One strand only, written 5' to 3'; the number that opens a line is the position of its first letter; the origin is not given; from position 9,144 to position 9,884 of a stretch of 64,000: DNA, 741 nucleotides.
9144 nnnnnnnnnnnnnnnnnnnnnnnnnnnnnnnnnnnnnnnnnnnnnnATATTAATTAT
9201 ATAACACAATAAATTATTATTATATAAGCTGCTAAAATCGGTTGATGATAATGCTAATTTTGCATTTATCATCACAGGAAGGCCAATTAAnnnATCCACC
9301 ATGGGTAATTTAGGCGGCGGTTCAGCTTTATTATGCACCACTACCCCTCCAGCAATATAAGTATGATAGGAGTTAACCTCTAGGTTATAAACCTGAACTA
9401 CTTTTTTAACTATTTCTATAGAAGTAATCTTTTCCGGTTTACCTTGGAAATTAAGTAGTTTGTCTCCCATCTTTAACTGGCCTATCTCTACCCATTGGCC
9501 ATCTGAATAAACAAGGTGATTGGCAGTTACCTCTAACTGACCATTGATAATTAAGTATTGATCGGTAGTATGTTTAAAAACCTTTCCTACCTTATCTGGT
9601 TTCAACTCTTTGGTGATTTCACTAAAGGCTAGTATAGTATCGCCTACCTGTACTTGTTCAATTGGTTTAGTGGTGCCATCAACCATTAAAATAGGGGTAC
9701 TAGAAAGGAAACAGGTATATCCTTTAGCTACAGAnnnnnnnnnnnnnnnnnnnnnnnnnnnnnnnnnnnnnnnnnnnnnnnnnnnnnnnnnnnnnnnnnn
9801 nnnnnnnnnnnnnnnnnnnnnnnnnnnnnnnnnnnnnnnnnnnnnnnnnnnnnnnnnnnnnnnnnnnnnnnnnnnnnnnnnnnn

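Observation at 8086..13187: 1298-aa S8 protease/beta-propeller/Ig/Hint protein next to a membrane-anchored Clp D1-only ATPase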

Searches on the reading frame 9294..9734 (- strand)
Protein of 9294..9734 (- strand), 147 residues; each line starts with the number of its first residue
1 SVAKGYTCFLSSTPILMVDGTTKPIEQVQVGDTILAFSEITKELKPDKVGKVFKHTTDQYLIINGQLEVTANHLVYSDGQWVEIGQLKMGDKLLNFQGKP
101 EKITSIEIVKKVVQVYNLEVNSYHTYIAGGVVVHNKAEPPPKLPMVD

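Call 19: find_homologous_proteins(query=window:9294-9734:-, max_evalue=0.00001)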
Query seq(147 aa) (147 aa): 13 proteins with E <= 0.00001 among 20 candidates.
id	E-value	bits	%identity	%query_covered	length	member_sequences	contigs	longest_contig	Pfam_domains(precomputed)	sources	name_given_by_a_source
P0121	1.3e-50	189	64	95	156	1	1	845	PF07591.16,PF14623.12,PF05203.22,PF01079.26,PF13403.12,PF14890.12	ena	-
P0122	1.1e-49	186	62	93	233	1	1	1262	PF07591.16,PF14623.12,PF05203.22,PF14890.12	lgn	-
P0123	1.2e-49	186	63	92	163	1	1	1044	PF07591.16,PF14623.12,PF05203.22,PF01079.26,PF13403.12,PF14890.12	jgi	jgi:intein/homing endonuclease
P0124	1.3e-43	166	64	82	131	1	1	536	PF07591.16,PF14890.12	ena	-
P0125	3.2e-41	158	64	82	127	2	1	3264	PF07591.16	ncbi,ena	-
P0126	2.6e-40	155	59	83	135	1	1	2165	PF07591.16,PF14890.12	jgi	jgi:intein/homing endonuclease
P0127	2.8e-40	155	58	88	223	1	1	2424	PF07591.16,PF14623.12,PF05203.22,PF01079.26,PF14890.12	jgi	jgi:hypothetical protein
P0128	2.0e-35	140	54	89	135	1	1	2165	PF07591.16,PF14623.12,PF14890.12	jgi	jgi:intein/homing endonuclease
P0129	9.0e-30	121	63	65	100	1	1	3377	PF07591.16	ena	-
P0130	3.7e-29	119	49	88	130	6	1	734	PF07591.16,PF14890.12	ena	-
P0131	1.3e-28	118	49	89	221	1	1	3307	PF07591.16,PF14890.12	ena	-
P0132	2.3e-20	91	73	44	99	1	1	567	PF07591.16,PF14890.12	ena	-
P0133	3.7e-15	74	38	87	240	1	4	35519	PF07591.16,PF01079.26,PF14890.12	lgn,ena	-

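Call 28: search_protein_representatives(alignment_id=A1)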
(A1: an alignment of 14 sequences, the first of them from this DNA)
Query: 14 sequences, 216 profile positions. Proteins with E-value up to 0.001 (for the whole library): 55123; up to 1e-10: 21422; up to 1e-30: 1615. The best 150 are listed.
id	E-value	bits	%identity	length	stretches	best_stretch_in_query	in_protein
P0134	1.2e-158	541.3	-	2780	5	66-211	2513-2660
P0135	7.9e-153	522.3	-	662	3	59-203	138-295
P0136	3.0e-136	468.1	-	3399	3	60-204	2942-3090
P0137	4.6e-134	460.9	-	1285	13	73-202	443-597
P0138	1.3e-132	456.2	-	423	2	73-203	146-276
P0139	7.1e-127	437.4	-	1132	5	73-202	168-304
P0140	7.4e-124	427.6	-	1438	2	45-203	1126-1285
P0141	3.9e-112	389.2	-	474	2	61-202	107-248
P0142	3.9e-111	386.0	-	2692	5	69-192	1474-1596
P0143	3.3e-109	379.7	-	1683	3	71-204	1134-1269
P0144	2.1e-98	344.4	-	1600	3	24-203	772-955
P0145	6.3e-98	342.8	-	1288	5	72-202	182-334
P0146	7.8e-97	339.2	-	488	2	68-203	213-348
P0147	3.2e-96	337.2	-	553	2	68-203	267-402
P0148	4.0e-96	336.9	-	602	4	71-203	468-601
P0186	3.0e-71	255.6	-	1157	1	69-207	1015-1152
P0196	1.8e-69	249.8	-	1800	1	67-204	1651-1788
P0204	2.6e-68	246.0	-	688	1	30-213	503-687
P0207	3.8e-67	242.2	-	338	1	72-213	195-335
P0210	6.2e-67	241.5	-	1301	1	21-206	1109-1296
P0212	2.4e-66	239.6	-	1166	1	30-204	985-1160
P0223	1.7e-64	233.5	-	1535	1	70-204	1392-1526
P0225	3.0e-64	232.7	-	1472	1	66-204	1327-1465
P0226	6.4e-64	231.6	-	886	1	59-204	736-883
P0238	2.5e-62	226.5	-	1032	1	51-204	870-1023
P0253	7.0e-60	218.4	-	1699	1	28-209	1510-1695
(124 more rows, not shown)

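Call 42: search_solved_structures(query=A1, max_evalue=0.01, show_alignments=2)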
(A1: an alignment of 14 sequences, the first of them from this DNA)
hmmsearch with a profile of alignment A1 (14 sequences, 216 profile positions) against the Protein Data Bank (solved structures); distinct sequences matched with E-value up to 0.01: 30.
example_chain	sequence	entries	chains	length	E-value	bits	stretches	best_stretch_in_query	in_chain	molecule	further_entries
2lwy_A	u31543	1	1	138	1.2e-23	86.9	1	73-201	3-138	BACTERIAL INTEIN-LIKE DOMAIN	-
6tmm_AAA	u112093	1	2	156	6.5e-20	74.7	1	73-202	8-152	NAD(P)(+)--arginine ADP-ribosyltransferase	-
6y75_A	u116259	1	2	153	6.5e-20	74.7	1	73-202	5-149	NAD(P)(+)--arginine ADP-ribosyltransferase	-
6tmm_BBB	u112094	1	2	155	7e-20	74.6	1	73-202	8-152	NAD(P)(+)--arginine ADP-ribosyltransferase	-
6y75_B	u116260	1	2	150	8.1e-20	74.4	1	73-201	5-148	NAD(P)(+)--arginine ADP-ribosyltransferase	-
8w20_A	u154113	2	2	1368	1.2e-18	70.6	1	15-209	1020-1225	Intein C-terminal splicing domain-containing protein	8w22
3ifj_A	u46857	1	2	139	1.2e-09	41.1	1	77-201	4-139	Endonuclease PI-MtuI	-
3igd_A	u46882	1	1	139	6.2e-09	38.8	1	77-201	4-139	Endonuclease PI-MtuI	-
2in0_A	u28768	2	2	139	9.6e-09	38.2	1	77-201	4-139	Endonuclease PI-MtuI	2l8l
2in9_A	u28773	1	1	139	1.4e-08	37.7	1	77-201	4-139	Endonuclease PI-MtuI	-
2in8_A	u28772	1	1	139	2.1e-08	37.1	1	77-201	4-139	Endonuclease PI-MtuI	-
5i0a_A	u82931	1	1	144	6.6e-08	35.4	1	77-201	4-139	Intein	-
5k08_A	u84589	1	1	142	7.3e-08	35.3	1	77-201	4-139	RecA mini intein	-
7cfv_A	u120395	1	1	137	1.6e-07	34.2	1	99-201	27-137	Spl DnaX mini-intein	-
2imz_A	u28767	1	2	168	4.5e-07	32.7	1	177-201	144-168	Endonuclease PI-MtuI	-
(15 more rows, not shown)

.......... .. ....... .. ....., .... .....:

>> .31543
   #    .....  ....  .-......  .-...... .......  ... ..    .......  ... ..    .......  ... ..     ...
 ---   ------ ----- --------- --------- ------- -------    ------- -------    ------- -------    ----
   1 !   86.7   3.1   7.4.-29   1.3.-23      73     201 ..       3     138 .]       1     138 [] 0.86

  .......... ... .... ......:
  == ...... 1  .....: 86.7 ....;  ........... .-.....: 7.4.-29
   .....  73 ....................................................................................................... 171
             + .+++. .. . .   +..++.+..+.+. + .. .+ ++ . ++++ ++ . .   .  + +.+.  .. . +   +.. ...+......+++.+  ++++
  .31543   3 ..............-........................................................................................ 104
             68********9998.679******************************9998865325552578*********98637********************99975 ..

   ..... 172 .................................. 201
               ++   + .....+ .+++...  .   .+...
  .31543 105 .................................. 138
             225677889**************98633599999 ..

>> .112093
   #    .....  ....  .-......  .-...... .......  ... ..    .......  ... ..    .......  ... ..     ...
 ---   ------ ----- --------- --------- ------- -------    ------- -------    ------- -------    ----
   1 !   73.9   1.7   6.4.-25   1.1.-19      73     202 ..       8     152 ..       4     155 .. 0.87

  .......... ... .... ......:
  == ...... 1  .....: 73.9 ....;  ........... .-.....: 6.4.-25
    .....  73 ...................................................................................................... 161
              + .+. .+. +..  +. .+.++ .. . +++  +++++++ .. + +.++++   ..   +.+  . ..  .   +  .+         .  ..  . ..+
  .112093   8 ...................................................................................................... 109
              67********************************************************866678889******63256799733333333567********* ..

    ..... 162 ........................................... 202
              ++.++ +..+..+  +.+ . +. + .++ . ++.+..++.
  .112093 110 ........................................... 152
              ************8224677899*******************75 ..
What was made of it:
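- The closest solved relative is the C. thermocellum BIL domain 2LWY, E 1e-23 (call 42).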

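Call 45: search_protein_families(library=pfam, alignment_id=A2, max_evalue=0.001)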
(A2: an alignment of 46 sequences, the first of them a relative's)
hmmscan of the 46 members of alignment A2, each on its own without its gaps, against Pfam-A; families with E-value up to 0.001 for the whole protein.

A. member 1, P0174 (1298 aa): 11 families
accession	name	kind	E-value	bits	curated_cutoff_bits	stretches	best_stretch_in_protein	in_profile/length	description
PF00082.27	Peptidase_S8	-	7.3e-67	226.1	21.8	1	255-544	1-286/288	Subtilase family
PF05345.18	He_PIG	-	4.9e-18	65.8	24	2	982-1061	8-95/96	Putative Ig domain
PF07591.16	PT-HINT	-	3.8e-15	56.8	27.7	1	1168-1286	4-136/137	Pretoxin HINT domain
PF17963.7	Big_9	-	1.6e-08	35.8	23.6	1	985-1060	11-89/89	Bacterial Ig domain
PF05203.21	Hom_end_hint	-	1.7e-06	28.7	32.1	1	1159-1187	1-29/228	Hom_end-associated Hint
PF22148.1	Fervidolysin_NPro-like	-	3.6e-06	27.7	21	0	180-203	58-81/81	Fervidolysin N-terminal prodomain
PF14890.11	Intein_splicing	-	3.1e-05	24.2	35.8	1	1150-1286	52-155/155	Intein splicing domain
PF14623.11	Vint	-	0.00018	21.8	27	1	1159-1233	2-71/166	Hint-domain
PF01079.26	Hint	-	0.0003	20.9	29.7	1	1154-1229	8-89/213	Hint module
PF18911.6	PKD_4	-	0.00032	21.1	27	0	974-1013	1-41/85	PKD domain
PF00801.26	PKD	-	0.00037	20.9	23.5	0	1119-1148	47-76/80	PKD domain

B. families by the number of members that match (of 46 scanned): 61 families (the first 25 are shown)
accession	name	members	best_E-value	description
PF07591.16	PT-HINT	46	1.2e-90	Pretoxin HINT domain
PF14890.11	Intein_splicing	46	9.8e-32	Intein splicing domain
PF05203.21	Hom_end_hint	43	3.6e-19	Hom_end-associated Hint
PF14623.11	Vint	42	9e-22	Hint-domain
PF01079.26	Hint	40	3.1e-24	Hint module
PF13403.11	Hint_2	21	1.9e-17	Hint domain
PF05345.18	He_PIG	8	7e-47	Putative Ig domain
PF17963.7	Big_9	8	1.1e-32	Bacterial Ig domain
PF18911.6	PKD_4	6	1.5e-19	PKD domain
PF00801.26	PKD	6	9.3e-14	PKD domain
PF00082.27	Peptidase_S8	5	7.3e-67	Subtilase family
PF08517.17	AXH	5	1.5e-19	Ataxin-1 and HBP1 module (AXH)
PF13517.12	FG-GAP_3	4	4.2e-33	FG-GAP-like repeat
PF17892.7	Cadherin_5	4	2e-11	Cadherin-like domain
PF07963.17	N_methyl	4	8.9e-09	Prokaryotic N-terminal methylation motif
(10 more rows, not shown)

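Call 53: find_encoding_contigs(protein=P0210, flank=8000, max_places=2)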
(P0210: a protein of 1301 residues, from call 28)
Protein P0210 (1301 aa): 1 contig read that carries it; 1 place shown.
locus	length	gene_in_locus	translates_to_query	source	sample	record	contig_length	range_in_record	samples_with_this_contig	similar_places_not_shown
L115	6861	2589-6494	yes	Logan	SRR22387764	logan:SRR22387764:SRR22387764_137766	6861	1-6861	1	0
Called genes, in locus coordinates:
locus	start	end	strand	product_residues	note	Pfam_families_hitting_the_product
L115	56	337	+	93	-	-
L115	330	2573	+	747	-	PF03198:Glyco_hydro_72 (faint), PF02836:Glyco_hydro_2_C (faint), PF05345:He_PIG (weak)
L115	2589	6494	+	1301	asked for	PF01364:Peptidase_C25, PF05345:He_PIG (weak), PF05345:He_PIG, PF17963:Big_9 (weak), PF05345:He_PIG, PF17963:Big_9, PF07591:PT-HINT, PF14623:Vint, +9 more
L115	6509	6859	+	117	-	?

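Call 54: find_encoding_contigs(protein=P0212, flank=8000, max_places=2)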
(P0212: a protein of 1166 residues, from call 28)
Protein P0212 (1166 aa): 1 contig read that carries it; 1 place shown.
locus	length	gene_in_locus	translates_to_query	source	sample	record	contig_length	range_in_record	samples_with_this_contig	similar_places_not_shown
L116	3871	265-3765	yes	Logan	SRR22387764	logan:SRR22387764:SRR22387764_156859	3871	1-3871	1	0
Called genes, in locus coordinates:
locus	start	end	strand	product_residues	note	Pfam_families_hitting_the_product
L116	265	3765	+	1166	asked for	PF00082:Peptidase_S8, PF01839:FG-GAP (faint), PF15907:Itfg2 (faint), PF25292:Beta-prop_CGLA (faint), PF13517:FG-GAP_3, PF05203:Hom_end_hint (weak), PF07591:PT-HINT, PF14623:Vint (weak), +1 more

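Call 65: predict_structure(alignment_id=A1)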
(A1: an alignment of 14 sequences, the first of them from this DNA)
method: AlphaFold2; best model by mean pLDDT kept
length: 147 residues; sequences in the alignment: 14
mean_pLDDT: 91.1   pTM: 0.83
mean pLDDT of the five models: 91.1, 90.4, 89.6, 87.6, 87.3
residues with pLDDT >= 90: 123; 70-90: 7; 50-70: 13; < 50: 4
segments of 3 or more residues with pLDDT < 50: 1-3
pLDDT, mean of each block of 10 residues (from residue 1): 68 97 98 95 95 94 97 95 97 97 98 95 94 77 58
secondary structure, 60 per line:
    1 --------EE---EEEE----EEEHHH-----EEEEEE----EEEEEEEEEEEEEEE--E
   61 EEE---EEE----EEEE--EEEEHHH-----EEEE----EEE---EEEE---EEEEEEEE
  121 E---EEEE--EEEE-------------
elements in order: E14-17 E22-24 E33-38 E43-57 E60-63 E67-69 E74-77 E80-83 E92-95 E100-102 E106-109 E113-121 E125-128 E131-134
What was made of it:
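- There is no sterol-recognition-like or other adaptor region after the Hint; only 12 residues follow, modelled with low confidence (call 65).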

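Call 67: fold_search(model_id=the predicted structure, library=pdb)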
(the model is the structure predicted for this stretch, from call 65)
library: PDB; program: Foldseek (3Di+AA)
matches with E <= 10: 396; with E <= 0.001: 67
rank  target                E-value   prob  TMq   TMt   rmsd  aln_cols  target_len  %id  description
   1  6y75_A                6.3e-13  1.00  0.85  0.81   1.8       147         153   29  BIL2 domain from T.thermophila BUBL1 locus (C1A-N143A) (released 2021-02-03)
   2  6y75_B                1.2e-12  1.00  0.83  0.82   2.2       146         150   29  BIL2 domain from T.thermophila BUBL1 locus (C1A-N143A) (released 2021-02-03)
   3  6tmm_AAA              4.4e-12  1.00  0.81  0.76   2.1       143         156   31  BIL2 domain from T.thermophila BUBL1 locus (C1A-N143A) (released 2020-12-16)
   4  6tmm_BBB              6.3e-12  1.00  0.82  0.78   2.3       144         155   30  BIL2 domain from T.thermophila BUBL1 locus (C1A-N143A) (released 2020-12-16)
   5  2lwy_MODEL_1_A        1.8e-11  1.00  0.83  0.88   1.7       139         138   31  Solution Structure of Bacterial Intein-Like domain from Clostridium thermocellum (released 2013-05-08)
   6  6frh_B                2.2e-09  1.00  0.75  0.73   4.2       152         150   22  Crystal structure of Ssp DnaB Mini-Intein variant M86 (released 2019-01-30)
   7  6frh_A                3.2e-09  1.00  0.78  0.72   3.4       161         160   21  Crystal structure of Ssp DnaB Mini-Intein variant M86 (released 2019-01-30)
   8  6rpq                  3.4e-09  1.00  0.75  0.46   5.1       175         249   22  Crystal structure of PhoCDC21-1 intein (released 2019-08-14)
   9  1mi8                  6.7e-09  1.00  0.75  0.78   2.8       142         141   23  2.0 Angstrom crystal structure of a DnaB intein from Synechocystis sp. PCC 6803 (released 2003-08-19)
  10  6frg                  6.7e-09  1.00  0.74  0.69   5.6       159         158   23  Crystal structure of G-1F mutant of Ssp DnaB Mini-Intein variant M86 (released 2019-01-30)
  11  3ifj_A                1.1e-08  1.00  0.71  0.75   2.9       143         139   28  Crystal structure of Mtu recA intein, splicing domain (released 2009-10-06)
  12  4o1r                  1.4e-08  1.00  0.77  0.79   2.7       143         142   22  Crystal structure of NpuDnaB intein (released 2014-03-19)
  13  5i0a                  1.8e-08  1.00  0.69  0.71   3.2       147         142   26  RecA mini intein in complex with cisplatin (released 2016-09-21)
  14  2in0                  2.2e-08  1.00  0.64  0.68   4.4       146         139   27  crystal structure of Mtu recA intein splicing domain (released 2007-05-01)
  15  9hth_B                2.8e-08  1.00  0.68  0.59   4.3       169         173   21  Crystal structure of the fused, cysteine-less Aes123 PolB1 split intein (with S1A, N159A mutations) (released 2025-05-07)
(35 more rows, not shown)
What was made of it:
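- Closest known: Hedgehog C-terminal autoprocessing. Same: The fold is the same (TM-score 0.72-0.75 to 1AT0 and 6TYY, call 67).
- TM-scores are 0.85 to the Tetrahymena BUBL BIL2 domain and 0.83 to 2LWY (calls 65, 67). Hedgehog HhC is a structural relative, TM-score 0.72-0.75 (call 67).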

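Call 74: list_cluster_members(proteins=[P0186, P0196, P0204, P0223, P0225, P0253, P0238, P0138, P0207, P0226])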
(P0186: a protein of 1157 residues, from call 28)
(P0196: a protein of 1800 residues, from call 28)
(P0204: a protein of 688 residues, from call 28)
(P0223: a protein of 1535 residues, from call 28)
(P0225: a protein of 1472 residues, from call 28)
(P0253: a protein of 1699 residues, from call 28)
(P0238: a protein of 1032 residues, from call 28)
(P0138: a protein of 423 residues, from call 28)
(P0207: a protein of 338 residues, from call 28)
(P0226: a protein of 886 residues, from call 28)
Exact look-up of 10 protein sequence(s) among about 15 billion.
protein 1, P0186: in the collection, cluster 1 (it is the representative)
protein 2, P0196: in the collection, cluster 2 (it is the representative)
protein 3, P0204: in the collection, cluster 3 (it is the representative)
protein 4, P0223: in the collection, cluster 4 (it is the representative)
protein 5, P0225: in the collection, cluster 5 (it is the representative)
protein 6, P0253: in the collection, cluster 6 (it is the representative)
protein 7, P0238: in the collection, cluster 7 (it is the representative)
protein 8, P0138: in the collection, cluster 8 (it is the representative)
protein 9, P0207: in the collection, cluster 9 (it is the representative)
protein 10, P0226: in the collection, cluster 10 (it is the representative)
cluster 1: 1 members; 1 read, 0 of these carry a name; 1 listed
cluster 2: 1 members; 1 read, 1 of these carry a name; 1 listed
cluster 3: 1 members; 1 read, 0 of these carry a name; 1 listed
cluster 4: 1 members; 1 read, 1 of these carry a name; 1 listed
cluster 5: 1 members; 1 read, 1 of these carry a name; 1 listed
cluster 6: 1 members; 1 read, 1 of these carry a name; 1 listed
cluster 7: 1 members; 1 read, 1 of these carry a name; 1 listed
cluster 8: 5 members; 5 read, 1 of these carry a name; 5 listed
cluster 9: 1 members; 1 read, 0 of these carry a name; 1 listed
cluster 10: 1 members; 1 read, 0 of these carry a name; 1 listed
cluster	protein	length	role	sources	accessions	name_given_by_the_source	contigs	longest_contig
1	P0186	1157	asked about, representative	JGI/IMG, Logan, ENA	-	-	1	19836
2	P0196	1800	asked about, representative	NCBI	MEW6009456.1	MAG: polymorphic toxin-type HINT domain-containing protein [Candidatus Omnitrophota ...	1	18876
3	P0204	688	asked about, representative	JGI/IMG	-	-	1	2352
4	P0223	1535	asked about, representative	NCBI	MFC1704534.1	C25 family cysteine peptidase [Candidatus Omnitrophota bacterium]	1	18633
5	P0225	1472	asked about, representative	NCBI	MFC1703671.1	C1 family peptidase [Candidatus Omnitrophota bacterium]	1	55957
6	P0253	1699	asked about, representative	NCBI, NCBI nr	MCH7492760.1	S8 family serine peptidase [Patescibacteria group bacterium]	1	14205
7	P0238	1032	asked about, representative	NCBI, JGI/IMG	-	hypothetical protein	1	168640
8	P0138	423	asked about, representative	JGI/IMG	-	-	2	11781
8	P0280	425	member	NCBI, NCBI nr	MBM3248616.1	MAG: hypothetical protein FJZ10_04265 [Candidatus Omnitrophica bacterium] | hypothetical protein [Candidatus Omnitrophota bacterium]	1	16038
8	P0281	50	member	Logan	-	-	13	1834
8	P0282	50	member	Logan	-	-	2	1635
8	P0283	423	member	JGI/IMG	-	-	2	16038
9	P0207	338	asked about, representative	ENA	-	-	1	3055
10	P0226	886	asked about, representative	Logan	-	-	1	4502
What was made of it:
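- Named examples come from Omnitrophota and Patescibacteria (call 74). One relative is annotated 'polymorphic toxin-type HINT domain-containing protein' (call 74).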
